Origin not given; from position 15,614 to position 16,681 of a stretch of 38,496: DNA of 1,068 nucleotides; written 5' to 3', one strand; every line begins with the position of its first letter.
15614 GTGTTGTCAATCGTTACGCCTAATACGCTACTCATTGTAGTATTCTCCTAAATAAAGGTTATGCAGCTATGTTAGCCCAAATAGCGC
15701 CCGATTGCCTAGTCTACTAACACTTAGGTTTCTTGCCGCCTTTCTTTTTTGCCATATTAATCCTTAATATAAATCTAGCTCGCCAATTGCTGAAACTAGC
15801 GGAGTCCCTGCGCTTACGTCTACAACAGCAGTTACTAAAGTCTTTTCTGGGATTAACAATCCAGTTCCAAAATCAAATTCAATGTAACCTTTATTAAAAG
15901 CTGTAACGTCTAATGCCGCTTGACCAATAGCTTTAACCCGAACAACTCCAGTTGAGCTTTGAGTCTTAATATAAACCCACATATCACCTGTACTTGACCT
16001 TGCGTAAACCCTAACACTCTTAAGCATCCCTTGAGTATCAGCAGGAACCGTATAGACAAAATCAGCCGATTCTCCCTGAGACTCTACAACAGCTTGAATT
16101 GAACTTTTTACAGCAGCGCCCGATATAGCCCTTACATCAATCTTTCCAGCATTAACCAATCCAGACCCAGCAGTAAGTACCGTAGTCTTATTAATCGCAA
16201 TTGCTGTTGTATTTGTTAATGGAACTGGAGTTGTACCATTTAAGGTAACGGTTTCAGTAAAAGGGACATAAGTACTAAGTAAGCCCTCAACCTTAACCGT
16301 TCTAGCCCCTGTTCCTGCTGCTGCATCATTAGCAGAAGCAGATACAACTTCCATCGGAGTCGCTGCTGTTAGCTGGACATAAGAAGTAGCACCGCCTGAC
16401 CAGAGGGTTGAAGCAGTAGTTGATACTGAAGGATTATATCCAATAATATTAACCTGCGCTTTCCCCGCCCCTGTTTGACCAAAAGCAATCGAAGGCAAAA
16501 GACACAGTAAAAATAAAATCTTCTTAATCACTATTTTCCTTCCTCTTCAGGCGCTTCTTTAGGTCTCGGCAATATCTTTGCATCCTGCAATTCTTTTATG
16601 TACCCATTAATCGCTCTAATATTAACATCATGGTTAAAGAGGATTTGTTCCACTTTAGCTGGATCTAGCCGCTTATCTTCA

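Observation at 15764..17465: Three consecutive exported proteins (signal peptide, lipoprotein, signal peptide) wedged between head and tail genes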

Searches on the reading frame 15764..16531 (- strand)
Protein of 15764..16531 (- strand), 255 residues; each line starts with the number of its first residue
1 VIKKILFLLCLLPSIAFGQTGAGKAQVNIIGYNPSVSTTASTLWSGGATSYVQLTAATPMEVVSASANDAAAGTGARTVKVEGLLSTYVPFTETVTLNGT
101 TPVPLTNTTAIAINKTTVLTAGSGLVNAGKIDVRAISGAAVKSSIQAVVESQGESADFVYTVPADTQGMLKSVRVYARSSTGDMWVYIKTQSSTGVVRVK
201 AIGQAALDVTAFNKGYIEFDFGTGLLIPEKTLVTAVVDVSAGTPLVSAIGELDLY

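Call 5: search_protein_families(library=phrogs, proteins=[window:15764-16531:-], max_evalue=0.01)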
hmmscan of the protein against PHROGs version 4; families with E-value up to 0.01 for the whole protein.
window:15764-16531:- (255 aa): 1 family
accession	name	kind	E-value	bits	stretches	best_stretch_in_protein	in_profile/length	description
phrog_8198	-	unknown function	1.4e-15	58.4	1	15-231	43-236/262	-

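Call 6: search_protein_families(library=pfam, proteins=[window:15764-16531:-], max_evalue=0.1)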
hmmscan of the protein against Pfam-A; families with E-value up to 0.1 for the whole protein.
window:15764-16531:- (255 aa): 0 families

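Call 8: search_dna_similar(query=window:15764-16531:-, collection=phages, mode=protein, max_rows=30, max_evalue=0.001)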
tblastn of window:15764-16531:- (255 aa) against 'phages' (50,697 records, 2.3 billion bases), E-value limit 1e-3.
Records with a match: 5; places in all: 5; records where one place covers at least 80% of the query: 1.
Best place of each record, by identity: <60% 5.
By first word of the organism name: Synechococcus 2; Phage 1; Caudoviricetes 1; Nitrosopumilaceae 1.
By host as written in the record: Synechococcus sp. WH7803 2; - 2; Gammaproteobacteria 1.
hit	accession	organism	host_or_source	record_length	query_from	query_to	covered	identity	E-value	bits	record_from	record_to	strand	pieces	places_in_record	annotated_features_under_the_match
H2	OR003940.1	Phage DSL-LC05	Gammaproteobacteria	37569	22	237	85%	35.3%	6e-14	77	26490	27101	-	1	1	hypothetical protein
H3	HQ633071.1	Synechococcus phage S-SKS1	Synechococcus sp. WH7803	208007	30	231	79%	32.0%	3e-6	54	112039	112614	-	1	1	hypothetical protein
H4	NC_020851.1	Synechococcus phage S-SKS1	Synechococcus sp. WH7803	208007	30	231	79%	32.0%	3e-6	54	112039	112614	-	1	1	hypothetical protein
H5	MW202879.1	Caudoviricetes sp.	Manatee Spring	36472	30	164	53%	42.8%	3e-6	54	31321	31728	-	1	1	hypothetical protein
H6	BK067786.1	Nitrosopumilaceae spindle-shaped virus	freshwater environment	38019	30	179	59%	34.0%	4e-5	50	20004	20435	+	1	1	ORF33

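Call 9: get_annotated_region(hit=H2, flank=9000)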
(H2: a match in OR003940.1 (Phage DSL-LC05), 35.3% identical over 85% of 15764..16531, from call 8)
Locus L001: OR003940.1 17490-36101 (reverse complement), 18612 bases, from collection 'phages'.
description: Phage DSL-LC05, complete genome.
organism: Phage DSL-LC05 (NCBI taxid 3058959)
taxonomy: Viruses; Duplodnaviria; Heunggongvirae; Uroviricota; Caudoviricetes
host: Gammaproteobacteria; source: water sample of Dishui Lake; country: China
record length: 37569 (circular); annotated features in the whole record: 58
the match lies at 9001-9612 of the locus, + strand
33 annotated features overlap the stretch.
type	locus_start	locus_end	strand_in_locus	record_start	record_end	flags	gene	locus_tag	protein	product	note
CDS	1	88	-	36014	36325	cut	-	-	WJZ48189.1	repressor protein C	-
CDS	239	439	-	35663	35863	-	-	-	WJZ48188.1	hypothetical protein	-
CDS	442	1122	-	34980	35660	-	-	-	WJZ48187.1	hypothetical protein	-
CDS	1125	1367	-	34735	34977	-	-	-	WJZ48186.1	hypothetical protein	-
CDS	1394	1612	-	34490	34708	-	-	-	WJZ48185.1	hypothetical protein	-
CDS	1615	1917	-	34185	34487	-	-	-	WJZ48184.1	putative endonuclease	-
CDS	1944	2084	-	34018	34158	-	-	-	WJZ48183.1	hypothetical protein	-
CDS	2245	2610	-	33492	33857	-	-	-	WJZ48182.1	hypothetical protein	-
CDS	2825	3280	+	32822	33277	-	-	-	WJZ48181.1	terminase small subunit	-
CDS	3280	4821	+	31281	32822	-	-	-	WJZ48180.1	terminase large subunit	-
CDS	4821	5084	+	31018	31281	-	-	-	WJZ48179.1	hypothetical protein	-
CDS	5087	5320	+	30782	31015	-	-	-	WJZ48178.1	hypothetical protein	-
CDS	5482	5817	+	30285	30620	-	-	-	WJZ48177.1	HNH endonuclease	-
CDS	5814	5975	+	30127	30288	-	-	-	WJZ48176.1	hypothetical protein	-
CDS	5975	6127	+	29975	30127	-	-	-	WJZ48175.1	hypothetical protein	-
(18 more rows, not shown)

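Call 10: get_annotated_region(hit=H5, flank=8000)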
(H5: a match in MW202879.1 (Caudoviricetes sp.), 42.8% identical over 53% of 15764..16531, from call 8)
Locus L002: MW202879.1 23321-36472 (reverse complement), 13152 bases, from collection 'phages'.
description: Myoviridae sp. isolate ctjtQ328, complete genome.
organism: Caudoviricetes sp. (NCBI taxid 2832643)
taxonomy: Viruses; Duplodnaviria; Heunggongvirae; Uroviricota; Caudoviricetes
host: -; source: Manatee Spring; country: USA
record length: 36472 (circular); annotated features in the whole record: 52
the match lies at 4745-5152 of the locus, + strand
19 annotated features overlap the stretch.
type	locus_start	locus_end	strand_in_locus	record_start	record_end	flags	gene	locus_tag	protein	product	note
CDS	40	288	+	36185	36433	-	-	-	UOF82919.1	hypothetical protein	-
CDS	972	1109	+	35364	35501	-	-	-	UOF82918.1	hypothetical protein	-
CDS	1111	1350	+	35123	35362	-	-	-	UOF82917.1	hypothetical protein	-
CDS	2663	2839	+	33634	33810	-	-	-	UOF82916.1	hypothetical protein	-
CDS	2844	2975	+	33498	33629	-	-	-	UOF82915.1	hypothetical protein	-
CDS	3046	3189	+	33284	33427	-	-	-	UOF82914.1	hypothetical protein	-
CDS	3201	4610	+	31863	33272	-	-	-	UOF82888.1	terminase large subunit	-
CDS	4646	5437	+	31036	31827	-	-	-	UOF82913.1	hypothetical protein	-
CDS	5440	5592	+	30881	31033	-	-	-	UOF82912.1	hypothetical protein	-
CDS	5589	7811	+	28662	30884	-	-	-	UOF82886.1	head to tail connecting protein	-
CDS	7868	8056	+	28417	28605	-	-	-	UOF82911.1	hypothetical protein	-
CDS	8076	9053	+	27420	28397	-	-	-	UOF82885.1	scaffolding protein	-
CDS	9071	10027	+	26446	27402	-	-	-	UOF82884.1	major capsid protein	-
CDS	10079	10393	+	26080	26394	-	-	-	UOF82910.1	hypothetical protein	-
CDS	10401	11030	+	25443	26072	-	-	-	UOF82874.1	hypothetical protein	-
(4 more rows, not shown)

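Call 11: find_homologous_proteins(query=window:15764-16531:-, max_evalue=0.001)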
Query window:15764-16531:- (255 aa): 624 proteins with E <= 0.001 among 3465 candidates; the best 120 are listed.
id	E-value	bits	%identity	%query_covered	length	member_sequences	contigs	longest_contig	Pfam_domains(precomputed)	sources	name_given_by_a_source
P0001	2.7e-152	523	100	100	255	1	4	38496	-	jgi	-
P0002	1.5e-105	370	77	90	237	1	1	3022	-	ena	-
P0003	1.5e-104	367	74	91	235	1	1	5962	-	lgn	-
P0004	5.4e-104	365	75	92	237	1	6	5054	-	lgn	-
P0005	5.9e-104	365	76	90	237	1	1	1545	-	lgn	-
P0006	1.4e-103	363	75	90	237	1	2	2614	-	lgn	-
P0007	1.9e-103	363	74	91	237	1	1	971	-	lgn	-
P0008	2.0e-102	360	72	92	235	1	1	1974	-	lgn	-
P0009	4.8e-102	358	74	91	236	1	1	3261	-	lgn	-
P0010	6.6e-102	358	75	89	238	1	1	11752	-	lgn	-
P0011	6.7e-102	358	73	92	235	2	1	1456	-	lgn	-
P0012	7.8e-102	358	75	89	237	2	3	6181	-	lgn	-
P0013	8.4e-102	358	74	91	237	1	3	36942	-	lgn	-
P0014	1.8e-101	356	76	92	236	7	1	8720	-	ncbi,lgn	-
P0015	4.4e-101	355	74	91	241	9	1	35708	-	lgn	-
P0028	1.3e-93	331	68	91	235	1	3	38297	-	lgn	-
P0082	7.5e-48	181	43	99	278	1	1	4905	-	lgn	-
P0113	2.0e-24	104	38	91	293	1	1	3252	-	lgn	-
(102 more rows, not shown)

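Call 18: find_encoding_contigs(protein=P0013, flank=6000, max_places=2)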
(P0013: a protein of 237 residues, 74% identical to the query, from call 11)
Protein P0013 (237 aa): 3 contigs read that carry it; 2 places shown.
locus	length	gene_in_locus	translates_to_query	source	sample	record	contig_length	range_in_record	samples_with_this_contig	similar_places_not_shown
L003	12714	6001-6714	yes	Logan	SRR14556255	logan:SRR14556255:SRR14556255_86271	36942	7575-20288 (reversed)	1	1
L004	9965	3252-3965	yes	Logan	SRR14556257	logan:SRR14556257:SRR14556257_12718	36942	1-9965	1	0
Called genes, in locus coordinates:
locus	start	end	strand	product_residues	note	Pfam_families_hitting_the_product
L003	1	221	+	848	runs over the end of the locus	-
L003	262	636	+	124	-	-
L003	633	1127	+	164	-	-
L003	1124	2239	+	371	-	-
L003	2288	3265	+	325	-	-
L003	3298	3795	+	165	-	-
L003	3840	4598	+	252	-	-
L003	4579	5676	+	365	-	PF24146:K1-lyase_C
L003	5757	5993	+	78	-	-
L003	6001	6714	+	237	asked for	-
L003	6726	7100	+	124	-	-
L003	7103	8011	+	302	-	-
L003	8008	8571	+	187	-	PF13392:HNH_3, PF02796:HTH_7 (weak), PF13936:HTH_38 (weak)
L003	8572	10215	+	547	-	-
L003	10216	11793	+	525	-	-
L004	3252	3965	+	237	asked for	-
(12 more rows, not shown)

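Call 19: find_encoding_contigs(protein=P0028, flank=6000, max_places=2)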
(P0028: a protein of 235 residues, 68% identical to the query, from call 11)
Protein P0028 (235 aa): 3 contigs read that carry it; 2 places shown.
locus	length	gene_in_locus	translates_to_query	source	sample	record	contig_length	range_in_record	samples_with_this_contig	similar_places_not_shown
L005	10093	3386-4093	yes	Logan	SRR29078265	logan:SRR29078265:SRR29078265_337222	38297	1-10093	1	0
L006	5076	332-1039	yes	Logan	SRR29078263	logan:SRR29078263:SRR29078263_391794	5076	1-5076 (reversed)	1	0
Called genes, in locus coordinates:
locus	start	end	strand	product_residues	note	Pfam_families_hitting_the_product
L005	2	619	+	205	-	?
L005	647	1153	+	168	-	-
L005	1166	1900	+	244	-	-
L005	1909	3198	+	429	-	PF24146:K1-lyase_C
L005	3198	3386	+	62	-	-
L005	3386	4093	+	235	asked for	-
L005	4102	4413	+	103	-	-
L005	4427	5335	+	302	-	PF24175:SU10_adaptor (faint)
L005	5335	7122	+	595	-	-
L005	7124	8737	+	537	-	-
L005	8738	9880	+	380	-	-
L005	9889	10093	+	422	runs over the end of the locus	-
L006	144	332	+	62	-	-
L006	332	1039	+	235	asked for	-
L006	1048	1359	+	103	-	-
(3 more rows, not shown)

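Call 45: predict_structure(alignment_id=A3)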
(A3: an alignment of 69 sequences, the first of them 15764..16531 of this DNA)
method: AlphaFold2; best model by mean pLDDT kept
length: 255 residues; sequences in the alignment: 69
mean_pLDDT: 91.2   pTM: 0.85
mean pLDDT of the five models: 91.2, 89.9, 89.8, 88.7, 88.7
residues with pLDDT >= 90: 211; 70-90: 22; 50-70: 8; < 50: 14
segments of 3 or more residues with pLDDT < 50: 1-3, 9-19
pLDDT, mean of each block of 10 residues (from residue 1): 50 48 85 95 90 95 96 92 98 97 98 97 93 96 94 96 98 95 96 97 90 89 98 97 96 97
secondary structure, 60 per line:
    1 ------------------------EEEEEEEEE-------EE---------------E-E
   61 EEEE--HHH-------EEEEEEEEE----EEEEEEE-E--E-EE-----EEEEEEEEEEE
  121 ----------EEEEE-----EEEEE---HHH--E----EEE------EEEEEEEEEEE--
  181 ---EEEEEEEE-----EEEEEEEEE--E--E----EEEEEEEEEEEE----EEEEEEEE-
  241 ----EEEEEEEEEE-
elements in order: E25-33 E60-64 E77-85 E90-96 E110-120 E131-135 E141-145 E159-161 E168-178 E184-191 E197-205 E216-227 E232-239 E245-254

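Call 48: fold_search(model_id=the predicted structure, library=pdb)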
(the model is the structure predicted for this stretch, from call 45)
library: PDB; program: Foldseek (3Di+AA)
matches with E <= 10: 1726; with E <= 0.001: 19
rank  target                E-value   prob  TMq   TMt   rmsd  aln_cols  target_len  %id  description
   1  7vrn_A                2.2e-04  0.51  0.21  0.14  21.7       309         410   13  Structure of infectious bursal disease virus Gt strain (released 2022-03-30)
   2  2df7_E                3.1e-04  0.66  0.23  0.16  20.3       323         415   10  Crystal structure of infectious bursal disease virus VP2 subviral particle (released 2006-06-27)
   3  7vrn_I                4.0e-04  0.69  0.24  0.16  20.7       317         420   14  Structure of infectious bursal disease virus Gt strain (released 2022-03-30)
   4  7vrp_F                4.7e-04  0.60  0.23  0.15  21.9       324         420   14  Structure of infectious bursal disease virus Gx strain (released 2022-03-30)
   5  2df7_F                5.0e-04  0.54  0.22  0.15  21.3       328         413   11  Crystal structure of infectious bursal disease virus VP2 subviral particle (released 2006-06-27)
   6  7vrn_C                5.5e-04  0.51  0.22  0.15  21.2       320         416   13  Structure of infectious bursal disease virus Gt strain (released 2022-03-30)
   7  2df7_L                6.2e-04  0.57  0.22  0.15  21.0       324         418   14  Crystal structure of infectious bursal disease virus VP2 subviral particle (released 2006-06-27)
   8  7vrp_A                6.9e-04  0.63  0.24  0.16  21.4       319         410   11  Structure of infectious bursal disease virus Gx strain (released 2022-03-30)
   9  2df7_G                7.3e-04  0.72  0.24  0.17  19.8       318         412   13  Crystal structure of infectious bursal disease virus VP2 subviral particle (released 2006-06-27)
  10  2gsy_Q                7.7e-04  0.72  0.25  0.17  20.4       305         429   13  The 2.6A structure of Infectious Bursal Virus Derived T=1 Particles (released 2006-07-18)
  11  6owk                  8.6e-04  0.80  0.24  0.13  17.4       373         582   10  Crystal structure of a Bacillus thuringiensis Cry1B.867 tryptic core variant (released 2019-06-19)
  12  2df7_J                8.6e-04  0.51  0.22  0.15  21.2       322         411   12  Crystal structure of infectious bursal disease virus VP2 subviral particle (released 2006-06-27)
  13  2df7_B                9.0e-04  0.44  0.21  0.15  21.1       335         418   10  Crystal structure of infectious bursal disease virus VP2 subviral particle (released 2006-06-27)
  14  2df7_N                9.0e-04  0.41  0.20  0.14  20.5       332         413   11  Crystal structure of infectious bursal disease virus VP2 subviral particle (released 2006-06-27)
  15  2gsy_P                9.5e-04  0.69  0.25  0.17  20.4       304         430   13  The 2.6A structure of Infectious Bursal Virus Derived T=1 Particles (released 2006-07-18)
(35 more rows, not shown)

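Call 50: search_protein_families(library=ncbifam, proteins=[window:15764-16531:-], max_evalue=0.1)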
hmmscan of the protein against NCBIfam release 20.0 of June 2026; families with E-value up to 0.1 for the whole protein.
window:15764-16531:- (255 aa): 0 families

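Call 52: fold_search(model_id=the predicted structure, library=viral)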
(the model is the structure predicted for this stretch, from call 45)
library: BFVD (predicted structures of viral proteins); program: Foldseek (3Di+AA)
matches with E <= 10: 1882; with E <= 0.001: 64
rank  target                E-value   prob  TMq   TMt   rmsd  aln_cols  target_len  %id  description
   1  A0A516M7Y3            6.9e-20  1.00  0.81  0.65   5.6       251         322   25  (no name in the UniProt tables at hand)
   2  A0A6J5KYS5            1.7e-19  1.00  0.78  0.56   1.9       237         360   24  Uncharacterized protein [uncultured Caudovirales phage]
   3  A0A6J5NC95            4.9e-17  1.00  0.75  0.75   3.6       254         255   18  Uncharacterized protein [uncultured Caudovirales phage]
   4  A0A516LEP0            4.7e-16  1.00  0.74  0.72   8.9       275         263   18  (no name in the UniProt tables at hand)
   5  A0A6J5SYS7            1.3e-15  1.00  0.72  0.49   7.7       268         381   21  Uncharacterized protein [uncultured Caudovirales phage]
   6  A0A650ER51            3.3e-09  1.00  0.42  0.33  10.4       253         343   17  (no name in the UniProt tables at hand)
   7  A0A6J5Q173            5.8e-08  1.00  0.32  0.18  22.9       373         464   15  Uncharacterized protein [uncultured Caudovirales phage]
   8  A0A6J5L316            2.4e-06  1.00  0.34  0.37  16.3       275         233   15  Uncharacterized protein [uncultured Caudovirales phage]
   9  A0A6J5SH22            2.9e-05  0.99  0.26  0.22  39.6       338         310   12  Uncharacterized protein [uncultured Caudovirales phage]
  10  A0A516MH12            3.6e-05  1.00  0.27  0.56   4.1        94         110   15  (no name in the UniProt tables at hand)
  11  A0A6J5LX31            4.3e-05  0.97  0.23  0.10  15.8       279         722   12  Uncharacterized protein [uncultured Caudovirales phage]
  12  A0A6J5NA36            4.7e-05  1.00  0.26  0.49   4.3        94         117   18  Uncharacterized protein [uncultured Caudovirales phage]
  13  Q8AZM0                5.0e-05  0.97  0.27  0.08  18.9       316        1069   10  Structural polyprotein [Blotched snakehead virus]
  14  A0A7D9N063            5.3e-05  0.82  0.20  0.13  20.3       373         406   10  (no name in the UniProt tables at hand)
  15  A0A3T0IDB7            6.6e-05  1.00  0.31  0.26   3.5       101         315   14  (no name in the UniProt tables at hand)
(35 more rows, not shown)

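Call 54: find_related_loci(query=A3, collection=viral_contigs, flank=6000)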
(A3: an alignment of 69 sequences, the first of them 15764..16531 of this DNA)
Query A3 (255 aa) in viral_contigs; peptide patterns used: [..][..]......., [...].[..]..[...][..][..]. (x = any residue, [..] = any of these).
600 stretches matched a pattern (row limit reached: there are more); 436 encode a relative of the query (tblastn E <= 1e-3); the best 80 are kept; 80 distinct loci.
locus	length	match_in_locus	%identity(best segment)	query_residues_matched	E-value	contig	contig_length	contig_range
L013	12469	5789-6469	51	31-255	3e-64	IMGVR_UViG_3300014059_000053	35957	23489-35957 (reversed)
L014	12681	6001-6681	46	23-252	6e-46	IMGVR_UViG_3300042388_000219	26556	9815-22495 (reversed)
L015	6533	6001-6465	54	23-176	2e-44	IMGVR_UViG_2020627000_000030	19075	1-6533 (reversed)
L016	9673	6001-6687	41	3-231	2e-26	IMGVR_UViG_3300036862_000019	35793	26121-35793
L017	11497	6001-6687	35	15-249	1e-26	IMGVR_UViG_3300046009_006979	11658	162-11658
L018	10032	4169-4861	33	11-240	2e-25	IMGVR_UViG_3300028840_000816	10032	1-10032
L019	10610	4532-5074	39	26-198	3e-25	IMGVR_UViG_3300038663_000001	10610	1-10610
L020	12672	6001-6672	37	15-249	3e-25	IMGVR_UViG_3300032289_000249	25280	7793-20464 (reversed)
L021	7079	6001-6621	34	24-235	4e-25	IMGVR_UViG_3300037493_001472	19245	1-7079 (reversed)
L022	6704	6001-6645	35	15-235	6e-25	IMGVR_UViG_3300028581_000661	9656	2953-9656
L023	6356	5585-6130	36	23-212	4e-24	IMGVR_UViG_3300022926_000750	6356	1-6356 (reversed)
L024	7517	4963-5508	36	23-212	4e-24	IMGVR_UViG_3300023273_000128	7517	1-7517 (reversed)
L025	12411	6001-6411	42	23-164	6e-24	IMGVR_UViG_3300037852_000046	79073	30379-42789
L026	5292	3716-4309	40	30-233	1e-23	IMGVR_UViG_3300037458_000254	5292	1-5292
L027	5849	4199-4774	35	23-221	2e-23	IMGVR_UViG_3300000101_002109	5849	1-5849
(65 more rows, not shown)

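Call 84: search_solved_structures(query=A3, max_evalue=1)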
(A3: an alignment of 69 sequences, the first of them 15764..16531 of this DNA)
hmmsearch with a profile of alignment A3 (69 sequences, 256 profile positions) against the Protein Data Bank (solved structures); distinct sequences matched with E-value up to 1: 0.

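Call 101: find_encoding_contigs(protein=P0113, flank=5000, max_places=2)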
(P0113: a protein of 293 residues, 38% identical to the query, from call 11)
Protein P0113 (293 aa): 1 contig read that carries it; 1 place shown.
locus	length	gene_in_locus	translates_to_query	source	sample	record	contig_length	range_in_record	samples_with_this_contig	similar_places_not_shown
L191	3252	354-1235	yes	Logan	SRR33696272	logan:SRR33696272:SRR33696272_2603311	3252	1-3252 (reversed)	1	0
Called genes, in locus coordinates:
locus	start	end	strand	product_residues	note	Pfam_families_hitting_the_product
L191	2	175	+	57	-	?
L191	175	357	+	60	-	-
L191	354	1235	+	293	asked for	-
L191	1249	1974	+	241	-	PF24175:SU10_adaptor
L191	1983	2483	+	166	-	PF13392:HNH_3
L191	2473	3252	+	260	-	?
